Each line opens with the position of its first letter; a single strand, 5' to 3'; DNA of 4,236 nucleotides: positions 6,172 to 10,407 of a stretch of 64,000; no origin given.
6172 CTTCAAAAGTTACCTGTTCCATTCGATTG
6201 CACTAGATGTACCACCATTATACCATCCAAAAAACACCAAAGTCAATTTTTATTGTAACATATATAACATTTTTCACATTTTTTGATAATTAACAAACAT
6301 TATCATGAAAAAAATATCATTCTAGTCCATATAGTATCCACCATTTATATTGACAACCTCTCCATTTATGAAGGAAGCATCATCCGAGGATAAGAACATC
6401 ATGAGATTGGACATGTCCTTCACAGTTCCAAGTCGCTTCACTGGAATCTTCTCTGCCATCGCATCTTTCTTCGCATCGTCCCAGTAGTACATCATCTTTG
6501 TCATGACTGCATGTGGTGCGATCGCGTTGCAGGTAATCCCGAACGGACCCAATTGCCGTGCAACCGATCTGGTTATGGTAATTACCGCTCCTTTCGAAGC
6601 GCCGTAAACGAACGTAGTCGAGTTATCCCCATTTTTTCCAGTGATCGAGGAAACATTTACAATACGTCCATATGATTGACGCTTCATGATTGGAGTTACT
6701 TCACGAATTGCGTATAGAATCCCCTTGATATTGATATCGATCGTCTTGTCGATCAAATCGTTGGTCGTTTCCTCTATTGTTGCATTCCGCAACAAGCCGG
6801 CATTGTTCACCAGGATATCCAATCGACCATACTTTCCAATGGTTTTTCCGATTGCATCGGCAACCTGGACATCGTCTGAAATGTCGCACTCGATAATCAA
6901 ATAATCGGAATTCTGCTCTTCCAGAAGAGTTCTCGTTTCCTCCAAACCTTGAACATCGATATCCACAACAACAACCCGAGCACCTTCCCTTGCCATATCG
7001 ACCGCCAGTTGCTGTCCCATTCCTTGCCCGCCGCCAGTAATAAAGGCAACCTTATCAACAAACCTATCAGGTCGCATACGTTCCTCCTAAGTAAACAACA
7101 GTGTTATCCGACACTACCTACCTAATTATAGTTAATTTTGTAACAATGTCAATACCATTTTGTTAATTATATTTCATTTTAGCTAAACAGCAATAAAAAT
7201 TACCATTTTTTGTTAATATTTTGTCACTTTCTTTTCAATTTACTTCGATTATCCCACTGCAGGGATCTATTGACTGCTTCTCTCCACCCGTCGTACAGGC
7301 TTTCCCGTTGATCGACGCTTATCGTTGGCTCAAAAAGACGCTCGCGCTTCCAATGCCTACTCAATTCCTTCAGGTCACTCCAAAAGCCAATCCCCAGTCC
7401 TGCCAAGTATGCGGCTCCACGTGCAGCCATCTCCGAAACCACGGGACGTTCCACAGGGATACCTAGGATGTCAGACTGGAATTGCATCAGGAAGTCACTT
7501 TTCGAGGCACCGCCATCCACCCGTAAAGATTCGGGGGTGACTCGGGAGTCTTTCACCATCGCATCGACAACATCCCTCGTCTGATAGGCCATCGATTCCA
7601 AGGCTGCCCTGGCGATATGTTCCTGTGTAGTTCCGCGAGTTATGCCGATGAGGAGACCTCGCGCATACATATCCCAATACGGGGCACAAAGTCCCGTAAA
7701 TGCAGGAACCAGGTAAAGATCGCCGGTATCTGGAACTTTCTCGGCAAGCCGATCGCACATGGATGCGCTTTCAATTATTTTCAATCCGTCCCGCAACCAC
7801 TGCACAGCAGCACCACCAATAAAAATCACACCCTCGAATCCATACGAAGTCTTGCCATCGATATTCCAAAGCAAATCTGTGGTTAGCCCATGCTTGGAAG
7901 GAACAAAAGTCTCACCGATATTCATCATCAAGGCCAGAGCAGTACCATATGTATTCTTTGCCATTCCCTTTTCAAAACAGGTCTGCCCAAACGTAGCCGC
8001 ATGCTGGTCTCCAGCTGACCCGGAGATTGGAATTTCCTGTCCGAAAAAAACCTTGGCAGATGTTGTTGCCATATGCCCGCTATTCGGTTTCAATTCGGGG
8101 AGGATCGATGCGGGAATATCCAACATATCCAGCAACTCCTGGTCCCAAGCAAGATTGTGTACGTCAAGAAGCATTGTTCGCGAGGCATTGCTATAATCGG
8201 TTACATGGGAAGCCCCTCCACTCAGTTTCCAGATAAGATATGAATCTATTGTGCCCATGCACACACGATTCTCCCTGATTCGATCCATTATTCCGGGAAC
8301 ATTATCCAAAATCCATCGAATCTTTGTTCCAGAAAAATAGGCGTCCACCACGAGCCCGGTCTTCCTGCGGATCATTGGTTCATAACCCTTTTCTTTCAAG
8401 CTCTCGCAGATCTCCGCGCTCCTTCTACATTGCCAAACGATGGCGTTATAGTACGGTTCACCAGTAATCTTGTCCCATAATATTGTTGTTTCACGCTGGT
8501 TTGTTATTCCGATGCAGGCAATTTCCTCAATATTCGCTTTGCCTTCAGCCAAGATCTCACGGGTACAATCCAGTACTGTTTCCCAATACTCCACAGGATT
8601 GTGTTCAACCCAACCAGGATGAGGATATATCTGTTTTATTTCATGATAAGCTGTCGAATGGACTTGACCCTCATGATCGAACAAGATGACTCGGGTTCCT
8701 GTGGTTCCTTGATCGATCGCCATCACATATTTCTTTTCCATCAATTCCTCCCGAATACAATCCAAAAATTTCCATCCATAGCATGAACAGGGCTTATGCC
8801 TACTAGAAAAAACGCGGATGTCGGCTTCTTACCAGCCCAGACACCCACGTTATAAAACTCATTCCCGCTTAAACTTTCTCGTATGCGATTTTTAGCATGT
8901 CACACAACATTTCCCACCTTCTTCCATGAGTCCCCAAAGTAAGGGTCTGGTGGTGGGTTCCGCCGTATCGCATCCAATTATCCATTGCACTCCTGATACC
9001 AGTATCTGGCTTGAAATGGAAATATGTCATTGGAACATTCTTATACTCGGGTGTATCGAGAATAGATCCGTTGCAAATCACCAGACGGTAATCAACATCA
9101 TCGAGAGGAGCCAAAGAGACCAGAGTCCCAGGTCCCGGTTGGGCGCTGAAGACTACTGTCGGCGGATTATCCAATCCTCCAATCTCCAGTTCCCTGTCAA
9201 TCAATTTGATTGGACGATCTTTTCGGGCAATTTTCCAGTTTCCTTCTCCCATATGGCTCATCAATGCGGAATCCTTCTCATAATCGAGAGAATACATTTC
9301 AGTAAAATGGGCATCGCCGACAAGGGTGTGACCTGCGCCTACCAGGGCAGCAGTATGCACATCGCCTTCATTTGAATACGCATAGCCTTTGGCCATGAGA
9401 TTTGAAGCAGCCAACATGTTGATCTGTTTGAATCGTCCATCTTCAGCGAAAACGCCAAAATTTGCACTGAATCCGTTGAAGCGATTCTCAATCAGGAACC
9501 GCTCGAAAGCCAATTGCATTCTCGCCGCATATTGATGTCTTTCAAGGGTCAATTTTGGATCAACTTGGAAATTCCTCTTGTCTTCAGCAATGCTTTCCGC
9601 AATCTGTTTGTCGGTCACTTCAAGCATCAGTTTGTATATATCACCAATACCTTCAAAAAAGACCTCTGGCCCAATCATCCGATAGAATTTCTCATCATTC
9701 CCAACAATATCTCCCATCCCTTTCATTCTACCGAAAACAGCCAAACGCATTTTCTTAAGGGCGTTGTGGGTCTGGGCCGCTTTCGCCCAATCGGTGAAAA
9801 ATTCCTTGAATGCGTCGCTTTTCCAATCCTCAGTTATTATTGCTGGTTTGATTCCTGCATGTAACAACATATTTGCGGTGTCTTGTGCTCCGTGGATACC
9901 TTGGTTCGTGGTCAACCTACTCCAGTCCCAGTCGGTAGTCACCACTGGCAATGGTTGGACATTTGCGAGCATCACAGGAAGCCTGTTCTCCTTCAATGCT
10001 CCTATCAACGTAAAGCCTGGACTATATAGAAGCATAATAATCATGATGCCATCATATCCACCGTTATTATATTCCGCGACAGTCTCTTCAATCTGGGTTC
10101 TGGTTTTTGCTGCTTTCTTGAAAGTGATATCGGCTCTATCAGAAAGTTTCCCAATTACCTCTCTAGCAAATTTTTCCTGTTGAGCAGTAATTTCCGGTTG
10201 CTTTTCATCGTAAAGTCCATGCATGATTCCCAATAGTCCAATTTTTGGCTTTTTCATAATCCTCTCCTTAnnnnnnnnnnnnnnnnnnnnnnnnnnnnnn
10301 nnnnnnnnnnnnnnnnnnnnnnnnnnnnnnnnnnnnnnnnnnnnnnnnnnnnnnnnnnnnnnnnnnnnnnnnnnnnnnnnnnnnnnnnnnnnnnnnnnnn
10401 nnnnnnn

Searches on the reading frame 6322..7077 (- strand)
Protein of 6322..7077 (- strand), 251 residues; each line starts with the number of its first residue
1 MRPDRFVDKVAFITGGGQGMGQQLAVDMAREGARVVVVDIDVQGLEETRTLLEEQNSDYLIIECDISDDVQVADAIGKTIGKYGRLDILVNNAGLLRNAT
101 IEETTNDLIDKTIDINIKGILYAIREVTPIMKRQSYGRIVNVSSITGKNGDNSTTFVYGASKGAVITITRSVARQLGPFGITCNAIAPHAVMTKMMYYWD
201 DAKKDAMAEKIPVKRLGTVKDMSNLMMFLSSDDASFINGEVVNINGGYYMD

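Call 15: search_protein_families(library=pfam, proteins=[window:6322-7077:-])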
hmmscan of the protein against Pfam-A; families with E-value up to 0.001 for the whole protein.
window:6322-7077:- (251 aa): 5 families
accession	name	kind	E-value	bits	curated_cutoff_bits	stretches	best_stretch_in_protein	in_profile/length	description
PF13561.12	adh_short_C2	-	7.7e-61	206.1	27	1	18-248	6-235/236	Enoyl-(Acyl carrier protein) reductase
PF00106.31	adh_short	-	2.6e-54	184.1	26.6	1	9-200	1-191/195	short chain dehydrogenase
PF08659.16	KR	-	3.5e-11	43.8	22.6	1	12-152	4-144/180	KR domain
PF01370.27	Epimerase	-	3.4e-05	23.8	20.9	1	12-233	2-216/240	NAD dependent epimerase/dehydratase family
PF13614.12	AAA_31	-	5.4e-05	23.6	27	1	22-97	20-92/177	AAA domain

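Call 18: search_protein_families(library=ncbifam, proteins=[window:6322-7077:-])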
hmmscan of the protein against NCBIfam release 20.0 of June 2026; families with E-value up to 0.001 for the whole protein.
window:6322-7077:- (251 aa): 231 families (the best 25 are shown)
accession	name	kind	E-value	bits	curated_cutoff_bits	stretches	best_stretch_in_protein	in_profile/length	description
NF004198.0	PRK05653.1-3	equivalog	1.3e-69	234.4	296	1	8-250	7-248/248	3-oxoacyl-ACP reductase FabG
NF005559.1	PRK07231.1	subfamily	3.3e-66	223.3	215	1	6-249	2-248/249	glucose 1-dehydrogenase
NF052558.1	MBtsdlDhBudC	equivalog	3.5e-62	210.2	270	1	6-248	1-241/250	meso-2,3-butanediol dehydrogenase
TIGR01830.1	3oxo_ACP_reduc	equivalog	9.9e-58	195.7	297.75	1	11-248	1-238/239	3-oxoacyl-[acyl-carrier-protein] reductase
NF004818.0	PRK06172.1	equivalog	3.1e-57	193.8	336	1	5-248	4-250/253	SDR family oxidoreductase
NF006070.0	PRK08213.1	subfamily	9.2e-57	192.5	279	1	8-248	12-256/259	gluconate 5-dehydrogenase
NF009466.0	PRK12826.1-2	subfamily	1.4e-56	191.7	222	1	9-250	4-246/248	3-oxoacyl-ACP reductase FabG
NF009468.0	PRK12826.1-4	equivalog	7.8e-56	189.6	318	1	5-248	4-247/256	SDR family oxidoreductase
NF009464.0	PRK12824.1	subfamily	8e-55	186.1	269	1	8-250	2-244/245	3-oxoacyl-ACP reductase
NF004791.0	PRK06138.1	equivalog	1.9e-54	184.6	312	1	6-248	3-249/252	SDR family oxidoreductase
NF005309.0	PRK06841.1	subfamily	1.3e-53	182.1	286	1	6-249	13-253/255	GolD/DthD family dehydrogenase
NF009093.0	PRK12429.1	subfamily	2.8e-52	177.6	258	1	7-250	4-258/259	3-hydroxybutyrate dehydrogenase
NF005472.0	PRK07067.1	equivalog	3.2e-51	174.4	338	1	5-250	3-256/257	L-iditol 2-dehydrogenase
NF004778.0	PRK06124.1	equivalog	1.6e-50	171.9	303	1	8-249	11-253/256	SDR family oxidoreductase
TIGR03971.1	SDR_subfam_1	subfamily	3.5e-50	170.8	300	1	8-249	3-269/271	mycofactocin-coupled SDR family oxidoreductase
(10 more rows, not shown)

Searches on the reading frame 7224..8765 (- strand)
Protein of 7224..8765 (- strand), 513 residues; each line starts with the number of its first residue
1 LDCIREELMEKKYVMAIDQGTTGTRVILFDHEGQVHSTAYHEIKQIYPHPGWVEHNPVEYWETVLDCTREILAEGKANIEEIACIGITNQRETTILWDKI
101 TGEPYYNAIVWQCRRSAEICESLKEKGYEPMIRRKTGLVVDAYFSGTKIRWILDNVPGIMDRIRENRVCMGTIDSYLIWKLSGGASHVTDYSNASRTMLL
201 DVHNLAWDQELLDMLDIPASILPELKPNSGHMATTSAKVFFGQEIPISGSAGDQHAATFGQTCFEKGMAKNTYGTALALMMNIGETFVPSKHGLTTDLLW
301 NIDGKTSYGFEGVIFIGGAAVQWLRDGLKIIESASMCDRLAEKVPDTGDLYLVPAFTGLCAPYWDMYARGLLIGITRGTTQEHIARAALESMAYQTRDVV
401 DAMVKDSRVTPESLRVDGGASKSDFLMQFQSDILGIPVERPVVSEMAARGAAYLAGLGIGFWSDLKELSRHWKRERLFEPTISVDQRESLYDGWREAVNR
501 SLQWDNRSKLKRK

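Call 15: search_protein_families(library=pfam, proteins=[window:7224-8765:-])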
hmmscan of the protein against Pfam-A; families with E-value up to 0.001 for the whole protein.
window:7224-8765:- (513 aa): 3 families
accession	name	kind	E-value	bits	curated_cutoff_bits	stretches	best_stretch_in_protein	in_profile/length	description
PF00370.27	FGGY_N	-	1.3e-80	271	28.8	1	13-260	1-245/245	FGGY family of carbohydrate kinases, N-terminal domain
PF02782.22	FGGY_C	-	1.3e-40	139.7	27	1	270-457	2-196/198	FGGY family of carbohydrate kinases, C-terminal domain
PF01869.26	BcrAD_BadFG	-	0.00068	19.7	31.5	0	17-50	3-36/271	BadF/BadG/BcrA/BcrD ATPase family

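Call 18: search_protein_families(library=ncbifam, proteins=[window:7224-8765:-])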
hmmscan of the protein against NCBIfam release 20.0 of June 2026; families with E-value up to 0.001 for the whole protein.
window:7224-8765:- (513 aa): 12 families
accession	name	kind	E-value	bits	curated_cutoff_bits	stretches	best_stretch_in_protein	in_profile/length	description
NF000756.0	PRK00047.1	subfamily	9.7e-227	753.2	498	1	9-507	2-500/502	glycerol kinase GlpK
TIGR01311.1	glycerol_kin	equivalog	1.7e-205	683.1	590.35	1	12-504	1-496/496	glycerol kinase GlpK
TIGR01312.1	XylB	equivalog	1.4e-66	225.1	380.25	1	17-478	3-458/481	xylulokinase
TIGR01314.1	gntK_FGGY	equivalog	5.5e-41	140.6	648.55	1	13-470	1-461/505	gluconokinase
NF008187.0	PRK10939.1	equivalog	2.7e-40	138.5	528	1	10-501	2-503/521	autoinducer-2 kinase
NF011601.0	PRK15027.1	equivalog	3e-37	128.1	912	1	15-501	3-475/484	xylulokinase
TIGR02628.1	fuculo_kin_coli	equivalog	1.2e-29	103.6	470.9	1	14-470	3-453/465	L-fuculokinase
TIGR01315.1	5C_CHO_kinase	subfamily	3.5e-25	88.7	408.7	2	343-471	374-504/541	FGGY family pentulose kinase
NF003154.0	PRK04123.1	equivalog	3.9e-18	65.5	428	1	357-497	390-533/554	ribulokinase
TIGR02627.1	rhamnulo_kin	equivalog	2.6e-14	52.6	527.95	1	15-251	1-228/454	rhamnulokinase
NF007925.0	PRK10640.1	equivalog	9.6e-14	50.6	639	1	11-255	3-238/489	rhamnulokinase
TIGR01234.1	L-ribulokinase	equivalog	2e-12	46.6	583.25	1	351-496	377-525/536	ribulokinase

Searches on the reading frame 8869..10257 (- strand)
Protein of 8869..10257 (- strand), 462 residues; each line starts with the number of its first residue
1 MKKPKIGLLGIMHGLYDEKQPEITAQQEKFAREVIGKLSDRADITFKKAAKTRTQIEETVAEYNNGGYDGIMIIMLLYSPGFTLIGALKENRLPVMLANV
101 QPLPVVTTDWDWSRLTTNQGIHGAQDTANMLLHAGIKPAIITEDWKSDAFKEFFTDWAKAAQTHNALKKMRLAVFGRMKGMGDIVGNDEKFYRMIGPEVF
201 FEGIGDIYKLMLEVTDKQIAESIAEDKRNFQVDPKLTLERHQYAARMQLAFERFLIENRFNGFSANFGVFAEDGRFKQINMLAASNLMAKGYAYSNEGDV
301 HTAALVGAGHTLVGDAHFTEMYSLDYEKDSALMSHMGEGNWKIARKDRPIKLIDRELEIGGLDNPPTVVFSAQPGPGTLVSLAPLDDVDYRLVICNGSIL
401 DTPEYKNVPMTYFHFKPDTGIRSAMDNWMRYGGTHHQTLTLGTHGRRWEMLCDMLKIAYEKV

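Call 15: search_protein_families(library=pfam, proteins=[window:8869-10257:-])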
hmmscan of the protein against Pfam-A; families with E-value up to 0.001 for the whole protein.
window:8869-10257:- (462 aa): 3 families
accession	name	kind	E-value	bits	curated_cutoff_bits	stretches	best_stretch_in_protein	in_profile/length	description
PF11762.14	Arabinose_Iso_C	-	6.2e-33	114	25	1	316-457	2-143/144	L-arabinose isomerase C-terminal domain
PF24856.1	AraA_central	-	1.7e-17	64.6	24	1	195-308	26-141/148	L-arabinose isomerase central domain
PF02610.21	AraA_N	-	1.6e-08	34.9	24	1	21-166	19-166/168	L-arabinose isomerase N-terminal domain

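Call 18: search_protein_families(library=ncbifam, proteins=[window:8869-10257:-])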
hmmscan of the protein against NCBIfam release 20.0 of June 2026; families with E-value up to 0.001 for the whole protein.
window:8869-10257:- (462 aa): 1 family
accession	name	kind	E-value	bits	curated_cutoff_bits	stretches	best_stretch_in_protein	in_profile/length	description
NF002795.0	PRK02929.1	equivalog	1.8e-50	172.1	622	1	24-459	24-472/499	L-arabinose isomerase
